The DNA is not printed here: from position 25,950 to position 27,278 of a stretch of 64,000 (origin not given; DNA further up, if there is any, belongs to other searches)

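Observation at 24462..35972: Non-canonical pyridine-ring catabolic cluster: Mo hydroxylase + two orphan Rieske oxygenases + NicX/NicD/maleate-isomerase lower pathway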

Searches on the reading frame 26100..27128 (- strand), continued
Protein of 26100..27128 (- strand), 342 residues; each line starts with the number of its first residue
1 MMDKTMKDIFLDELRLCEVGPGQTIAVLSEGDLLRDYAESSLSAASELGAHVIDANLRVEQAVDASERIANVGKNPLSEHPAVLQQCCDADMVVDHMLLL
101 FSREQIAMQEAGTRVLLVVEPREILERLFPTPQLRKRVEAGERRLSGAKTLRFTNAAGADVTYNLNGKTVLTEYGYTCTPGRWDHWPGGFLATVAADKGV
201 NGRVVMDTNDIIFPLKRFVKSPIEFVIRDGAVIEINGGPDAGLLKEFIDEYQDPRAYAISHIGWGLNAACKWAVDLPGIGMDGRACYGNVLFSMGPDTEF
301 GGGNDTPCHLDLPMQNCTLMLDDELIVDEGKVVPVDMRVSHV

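Call 60: search_dna_similar(query=window:26100-27128:-, collection=plasmids, mode=protein, max_rows=25)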
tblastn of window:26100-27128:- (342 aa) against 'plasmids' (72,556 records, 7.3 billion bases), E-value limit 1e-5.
Records with a match: 214; places in all: 231; records where one place covers at least 80% of the query: 180.
Best place of each record, by identity: <60% 214.
By first word of the organism name: Rhizobium 61; Pseudosulfitobacter 39; Azospirillum 10; Roseomonas 9; Burkholderia 9; Pantoea 9; Caballeronia 7; Paraburkholderia 7; Paracoccus 6; Variovorax 5; and 28 more.
By predicted mobility (MOB-suite, as given by PLSDB): non-mobilizable 152; conjugative 52; mobilizable 10.
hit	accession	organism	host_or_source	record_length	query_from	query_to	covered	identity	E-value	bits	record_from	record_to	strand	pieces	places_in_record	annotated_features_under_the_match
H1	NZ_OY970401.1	Peribacillus frigoritolerans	-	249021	6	338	97%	49.7%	2e-92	308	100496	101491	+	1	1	leucyl aminopeptidase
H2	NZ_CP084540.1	Peribacillus frigoritolerans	snow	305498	6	338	97%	49.7%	2e-92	308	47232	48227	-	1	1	leucyl aminopeptidase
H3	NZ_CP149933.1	Thioclava sp. GXIMD2076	pure culture,conch meat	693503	6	342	99%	45.5%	6e-81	275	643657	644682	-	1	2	leucyl aminopeptidase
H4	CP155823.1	Thioclava sp. 'Guangxiensis'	Bruguiera gymnorhiza,pure ...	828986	6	342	99%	45.5%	9e-81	275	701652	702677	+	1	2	leucyl aminopeptidase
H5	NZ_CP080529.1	Mesorhizobium sp. AR07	Oxytropis sp.,Cell culture,root nodule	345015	2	338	99%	45.2%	3e-83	281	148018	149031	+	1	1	leucyl aminopeptidase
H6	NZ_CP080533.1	Mesorhizobium sp. AR02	Oxytropis sp.,Cell culture,root nodule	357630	2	338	99%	44.9%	3e-82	279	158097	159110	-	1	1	leucyl aminopeptidase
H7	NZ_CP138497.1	Variovorax boronicumulans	Legume root,PacBio whole genome assembly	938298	2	339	99%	44.6%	9e-79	269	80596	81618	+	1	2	2,5-dihydroxypyridine 5,6-dioxygenase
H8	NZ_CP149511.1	Pararhizobium sp. A13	Aeschynomene indica,cell ...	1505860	1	338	99%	44.6%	6e-85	286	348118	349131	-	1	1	none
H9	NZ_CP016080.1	Mesorhizobium loti NZP2037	Lotus,cell culture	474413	2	338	99%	44.6%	4e-82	278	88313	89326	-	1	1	leucyl aminopeptidase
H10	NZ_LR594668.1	Variovorax sp. SRS16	linuron-contaminated soil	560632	2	338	99%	44.5%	1e-81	277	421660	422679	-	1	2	leucyl aminopeptidase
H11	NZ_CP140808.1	Rhizobium beringeri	Trifolium pratense,whole organism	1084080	2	338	99%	44.0%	4e-79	270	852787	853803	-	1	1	record has no annotation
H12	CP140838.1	Rhizobium beringeri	Trifolium pratense,whole organism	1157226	2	338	99%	44.0%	4e-79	270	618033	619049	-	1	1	leucyl aminopeptidase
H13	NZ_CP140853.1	Rhizobium beringeri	Trifolium pratense,whole organism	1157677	2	338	99%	44.0%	4e-79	270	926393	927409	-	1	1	record has no annotation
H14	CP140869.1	Rhizobium ruizarguesonis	Trifolium pratense,whole organism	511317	2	338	99%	44.0%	4e-79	270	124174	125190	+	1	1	leucyl aminopeptidase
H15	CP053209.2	Rhizobium leguminosarum bv. trifolii TA1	Trifolium spumosum L. (Annual ...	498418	2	338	99%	44.0%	5e-79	270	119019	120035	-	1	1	leucyl aminopeptidase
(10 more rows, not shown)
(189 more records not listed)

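Call 61: get_annotated_region(hit=H7, flank=9000)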
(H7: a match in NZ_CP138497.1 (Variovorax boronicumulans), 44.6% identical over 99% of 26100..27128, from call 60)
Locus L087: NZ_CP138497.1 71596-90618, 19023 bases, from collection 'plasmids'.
description: Variovorax boronicumulans strain EBFNA2 plasmid unnamed, complete sequence
organism: Variovorax boronicumulans (NCBI taxid 436515)
taxonomy: Bacteria; Pseudomonadota; Betaproteobacteria; Burkholderiales; Comamonadaceae; Variovorax; Variovorax boronicumulans
host: -; source: Legume root,PacBio whole genome assembly; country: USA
typing (MOB-suite, as given by PLSDB): non-mobilizable; mating-pair formation MPF_T
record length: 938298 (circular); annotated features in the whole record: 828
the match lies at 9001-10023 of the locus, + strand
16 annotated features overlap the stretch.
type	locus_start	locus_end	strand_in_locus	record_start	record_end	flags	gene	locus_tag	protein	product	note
CDS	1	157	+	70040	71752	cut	-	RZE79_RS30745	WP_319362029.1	phage integrase family protein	-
CDS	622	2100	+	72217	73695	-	-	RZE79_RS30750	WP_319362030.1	aldehyde dehydrogenase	-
CDS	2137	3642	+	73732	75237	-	tcuA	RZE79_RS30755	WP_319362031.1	FAD-dependent tricarballylate dehydrogenase TcuA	-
CDS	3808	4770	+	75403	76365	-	-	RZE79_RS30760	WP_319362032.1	tripartite tricarboxylate transporter substrate binding protein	-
CDS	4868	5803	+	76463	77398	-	-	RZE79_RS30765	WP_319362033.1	LysR family transcriptional regulator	-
CDS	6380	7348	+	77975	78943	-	-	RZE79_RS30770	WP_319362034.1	tripartite tricarboxylate transporter substrate binding protein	-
CDS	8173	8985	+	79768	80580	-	-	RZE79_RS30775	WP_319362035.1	alpha/beta hydrolase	-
CDS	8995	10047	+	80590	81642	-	-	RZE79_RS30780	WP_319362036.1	2,5-dihydroxypyridine 5,6-dioxygenase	-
CDS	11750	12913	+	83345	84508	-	-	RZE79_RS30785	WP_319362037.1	thiolase domain-containing protein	-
CDS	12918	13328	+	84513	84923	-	-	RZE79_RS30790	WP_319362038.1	OB-fold domain-containing protein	-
CDS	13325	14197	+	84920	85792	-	-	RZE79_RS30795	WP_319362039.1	MaoC/PaaZ C-terminal domain-containing protein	-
CDS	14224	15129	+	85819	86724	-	-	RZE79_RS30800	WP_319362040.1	SDR family NAD(P)-dependent oxidoreductase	-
CDS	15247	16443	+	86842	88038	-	-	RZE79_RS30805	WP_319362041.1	acyl-CoA dehydrogenase family protein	-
CDS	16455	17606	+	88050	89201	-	-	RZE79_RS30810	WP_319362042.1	acyl-CoA dehydrogenase family protein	-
CDS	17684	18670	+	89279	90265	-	-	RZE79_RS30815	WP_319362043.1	tripartite tricarboxylate transporter substrate binding protein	-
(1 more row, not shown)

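Call 78: search_protein_families(library=pfam, proteins=[L027:8619-9833:-, L053:2993-3955:+, L027:11289-11840:-, L044:12827-13462:+, L053:11235-12887:+, L053:12884-14044:+, L027:17799-19040:+, L057:12432-13277:+, L031:4265-4909:+, L030:7702-8589:+])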
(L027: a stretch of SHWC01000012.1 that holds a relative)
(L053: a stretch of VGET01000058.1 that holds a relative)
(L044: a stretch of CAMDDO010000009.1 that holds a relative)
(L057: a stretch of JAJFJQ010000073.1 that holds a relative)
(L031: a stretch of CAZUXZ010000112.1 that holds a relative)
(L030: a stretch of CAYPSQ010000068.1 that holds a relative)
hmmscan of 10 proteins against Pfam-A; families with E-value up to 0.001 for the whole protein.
L027:8619-9833:- (404 aa): 1 family
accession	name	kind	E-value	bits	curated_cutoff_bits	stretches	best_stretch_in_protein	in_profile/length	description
PF06965.17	Na_H_antiport_1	-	4e-145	483.8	23.5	1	15-389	2-374/374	Na+/H+ antiporter 1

L053:2993-3955:+ (320 aa): 4 families
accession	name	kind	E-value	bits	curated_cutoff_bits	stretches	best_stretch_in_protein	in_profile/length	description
PF09084.16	NMT1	-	1.2e-73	248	20.5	1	42-254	1-216/216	NMT1/THI5 like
PF13379.11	NMT1_2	-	8.9e-07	29.4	24.7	1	37-185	10-177/252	NMT1-like family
PF04069.17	OpuAC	-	1.4e-05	25.3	21.2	0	55-137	22-113/257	Substrate binding domain of ABC-type glycine betaine transport system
PF12974.12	Phosphonate-bd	-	0.00073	19.4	27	0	61-224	28-198/242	ABC transporter, phosphonate, periplasmic substrate-binding protein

L027:11289-11840:- (183 aa): 0 families

L044:12827-13462:+ (211 aa): 3 families
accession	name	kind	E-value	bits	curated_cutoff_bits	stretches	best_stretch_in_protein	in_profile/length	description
PF06240.19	COXG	-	2.7e-35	121.6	22.2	1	6-146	1-139/140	Carbon monoxide dehydrogenase subunit G (CoxG)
PF10604.15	Polyketide_cyc2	-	1.8e-06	28.8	27.4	1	1-146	1-141/142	Polyketide cyclase / dehydrase and lipid transport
PF03364.25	Polyketide_cyc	-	6.8e-06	26.8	23.4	1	10-112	1-98/126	Polyketide cyclase / dehydrase and lipid transport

L053:11235-12887:+ (550 aa): 4 families
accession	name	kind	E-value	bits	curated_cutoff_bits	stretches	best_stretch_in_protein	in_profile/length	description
PF12804.13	NTP_transf_3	-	9.7e-42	143.3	27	1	356-518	1-158/160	MobA-like NTP transferase domain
PF01128.25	IspD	-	3.5e-08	33.9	27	1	354-473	1-121/221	2-C-methyl-D-erythritol 4-phosphate cytidylyltransferase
PF02348.25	CTP_transf_3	-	4.4e-05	23.8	22.6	1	355-470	1-114/217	Cytidylyltransferase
PF00994.29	MoCF_biosynth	-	0.00049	20.3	26.6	0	181-289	11-129/144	Probable molybdopterin binding domain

L053:12884-14044:+ (386 aa): 1 family
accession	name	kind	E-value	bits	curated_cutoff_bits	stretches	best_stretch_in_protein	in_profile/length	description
PF00266.25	Aminotran_5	-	8.1e-17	61.7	21.5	1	110-315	108-315/371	Aminotransferase class-V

L027:17799-19040:+ (413 aa): 3 families
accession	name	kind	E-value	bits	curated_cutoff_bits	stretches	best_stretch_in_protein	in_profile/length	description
PF00291.31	PALP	-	1.8e-74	251.2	35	1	17-302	3-295/295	Pyridoxal-phosphate dependent enzyme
PF01842.31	ACT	-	5.5e-08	32.9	27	1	326-391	2-62/66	ACT domain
PF13291.12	ACT_4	-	5.4e-06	27.4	27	1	325-391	7-70/80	ACT domain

L057:12432-13277:+ (281 aa): 2 families
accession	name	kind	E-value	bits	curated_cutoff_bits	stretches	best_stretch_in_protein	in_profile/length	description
PF04016.18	DUF364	-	4.4e-28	98.2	23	1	127-253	7-134/147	Putative heavy-metal chelation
PF13938.11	DUF4213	-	1e-07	32.5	23.5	1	43-104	24-74/75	Putative heavy-metal chelation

L031:4265-4909:+ (214 aa): 3 families
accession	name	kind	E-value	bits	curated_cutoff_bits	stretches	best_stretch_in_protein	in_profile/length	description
PF13460.12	NAD_binding_10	-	9.6e-43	146.6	27.2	1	7-191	1-184/184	NAD(P)H-binding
PF01370.27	Epimerase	-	5.3e-08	33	20.9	1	3-140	1-157/240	NAD dependent epimerase/dehydratase family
PF05368.20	NmrA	-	1e-06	29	27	1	3-150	5-152/298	NmrA-like family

L030:7702-8589:+ (295 aa): 2 families
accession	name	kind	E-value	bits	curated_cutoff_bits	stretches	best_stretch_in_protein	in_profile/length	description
PF00892.27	EamA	-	8.4e-31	107.5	28.2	2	163-294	3-134/135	EamA-like transporter family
PF03151.22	TPT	-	2.6e-05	24.2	30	1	190-295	31-137/291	Triose-phosphate Transporter family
